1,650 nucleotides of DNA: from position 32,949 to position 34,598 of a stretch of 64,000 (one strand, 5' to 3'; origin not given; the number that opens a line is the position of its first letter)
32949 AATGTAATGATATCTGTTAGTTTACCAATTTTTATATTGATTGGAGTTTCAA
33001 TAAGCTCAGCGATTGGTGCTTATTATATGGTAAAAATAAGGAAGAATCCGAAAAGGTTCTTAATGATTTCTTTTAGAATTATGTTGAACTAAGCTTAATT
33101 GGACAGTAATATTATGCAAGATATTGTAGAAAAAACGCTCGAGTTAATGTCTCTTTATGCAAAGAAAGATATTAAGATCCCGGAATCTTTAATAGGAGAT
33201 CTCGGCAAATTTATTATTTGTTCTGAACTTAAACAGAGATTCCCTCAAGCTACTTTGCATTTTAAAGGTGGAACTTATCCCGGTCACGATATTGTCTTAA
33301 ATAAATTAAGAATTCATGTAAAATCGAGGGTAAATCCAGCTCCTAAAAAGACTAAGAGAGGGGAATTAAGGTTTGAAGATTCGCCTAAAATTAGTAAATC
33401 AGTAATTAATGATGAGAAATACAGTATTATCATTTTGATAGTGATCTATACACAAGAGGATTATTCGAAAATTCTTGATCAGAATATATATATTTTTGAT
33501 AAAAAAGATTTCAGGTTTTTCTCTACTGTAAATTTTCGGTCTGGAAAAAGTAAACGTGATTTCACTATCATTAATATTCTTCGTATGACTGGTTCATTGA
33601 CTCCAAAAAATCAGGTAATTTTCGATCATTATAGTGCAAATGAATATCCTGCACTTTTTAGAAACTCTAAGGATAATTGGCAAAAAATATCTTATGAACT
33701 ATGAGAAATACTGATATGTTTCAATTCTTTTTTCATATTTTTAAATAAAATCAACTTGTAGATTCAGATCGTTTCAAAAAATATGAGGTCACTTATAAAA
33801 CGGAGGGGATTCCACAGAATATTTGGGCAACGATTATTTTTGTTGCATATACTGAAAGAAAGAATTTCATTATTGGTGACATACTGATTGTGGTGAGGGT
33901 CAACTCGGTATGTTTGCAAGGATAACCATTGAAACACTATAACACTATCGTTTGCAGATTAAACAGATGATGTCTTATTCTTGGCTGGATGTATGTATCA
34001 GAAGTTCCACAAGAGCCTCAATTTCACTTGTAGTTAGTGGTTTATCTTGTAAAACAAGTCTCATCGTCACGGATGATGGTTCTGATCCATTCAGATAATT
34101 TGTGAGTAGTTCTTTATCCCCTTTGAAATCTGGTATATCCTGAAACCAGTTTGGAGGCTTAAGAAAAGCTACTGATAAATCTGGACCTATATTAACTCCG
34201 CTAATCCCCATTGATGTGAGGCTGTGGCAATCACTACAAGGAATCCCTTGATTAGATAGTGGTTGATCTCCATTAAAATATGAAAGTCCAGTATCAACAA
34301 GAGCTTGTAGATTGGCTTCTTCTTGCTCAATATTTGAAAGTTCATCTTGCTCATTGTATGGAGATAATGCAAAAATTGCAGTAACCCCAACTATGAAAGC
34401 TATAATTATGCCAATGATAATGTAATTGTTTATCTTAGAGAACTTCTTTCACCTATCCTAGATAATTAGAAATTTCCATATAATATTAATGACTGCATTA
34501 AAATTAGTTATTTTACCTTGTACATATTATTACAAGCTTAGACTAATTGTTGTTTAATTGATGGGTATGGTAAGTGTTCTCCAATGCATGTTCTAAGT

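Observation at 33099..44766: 11-kb island saturated with nuclease and helicase domains, ending in a methyltransferase relic: candidate undescribed defence or DNA/RNA-processing system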

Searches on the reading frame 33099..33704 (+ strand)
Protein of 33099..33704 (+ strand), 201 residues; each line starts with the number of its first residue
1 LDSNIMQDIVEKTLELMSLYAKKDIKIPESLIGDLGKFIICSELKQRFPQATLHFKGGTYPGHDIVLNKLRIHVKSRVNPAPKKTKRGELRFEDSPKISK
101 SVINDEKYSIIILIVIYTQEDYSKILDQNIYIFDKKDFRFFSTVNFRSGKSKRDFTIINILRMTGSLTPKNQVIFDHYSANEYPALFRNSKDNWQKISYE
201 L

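Call 4: search_protein_families(library=pfam, proteins=[window:33099-33704:+], max_evalue=0.1)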
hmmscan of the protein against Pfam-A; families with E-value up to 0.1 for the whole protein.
window:33099-33704:+ (201 aa): 1 family
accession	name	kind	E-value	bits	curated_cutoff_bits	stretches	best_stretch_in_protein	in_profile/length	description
PF15638.11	Tox-MPTase2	-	0.015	15.4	25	0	127-154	17-44/196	Metallopeptidase toxin 2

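Call 5: search_protein_families(library=ncbifam, proteins=[window:33099-33704:+], max_evalue=0.01)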
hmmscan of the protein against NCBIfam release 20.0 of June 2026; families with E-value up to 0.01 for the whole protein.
window:33099-33704:+ (201 aa): 0 families

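Call 6: search_protein_families(library=padloc, proteins=[window:33099-33704:+], max_evalue=0.01)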
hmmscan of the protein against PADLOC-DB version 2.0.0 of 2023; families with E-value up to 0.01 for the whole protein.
window:33099-33704:+ (201 aa): 0 families

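Call 85: search_protein_families(library=phrogs, proteins=[window:33099-33704:+], max_evalue=0.01)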
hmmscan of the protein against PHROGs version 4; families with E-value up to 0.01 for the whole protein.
window:33099-33704:+ (201 aa): 0 families

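Call 88: search_solved_structures(query=window:33099-33704:+, max_evalue=10)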
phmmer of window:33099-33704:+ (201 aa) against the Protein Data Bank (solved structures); distinct sequences matched with E-value up to 10: 2.
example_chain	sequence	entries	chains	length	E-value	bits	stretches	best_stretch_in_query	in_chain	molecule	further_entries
6z1p_Ap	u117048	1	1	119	0.69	12.5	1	52-90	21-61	Ribosomal protein L14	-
11cp_A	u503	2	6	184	0.79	12.3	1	112-165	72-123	designed metalloprotease TDPr3 | TDPr3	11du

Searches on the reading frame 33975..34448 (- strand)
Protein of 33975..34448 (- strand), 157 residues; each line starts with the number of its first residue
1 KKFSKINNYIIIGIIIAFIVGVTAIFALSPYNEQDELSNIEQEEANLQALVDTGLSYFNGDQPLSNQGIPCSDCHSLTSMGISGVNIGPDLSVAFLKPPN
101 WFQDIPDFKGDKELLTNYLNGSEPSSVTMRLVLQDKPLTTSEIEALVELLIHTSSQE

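Call 81: search_protein_families(library=pfam, proteins=[window:33975-34448:-], max_evalue=0.01)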
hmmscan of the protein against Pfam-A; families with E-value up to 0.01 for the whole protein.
window:33975-34448:- (157 aa): 0 families
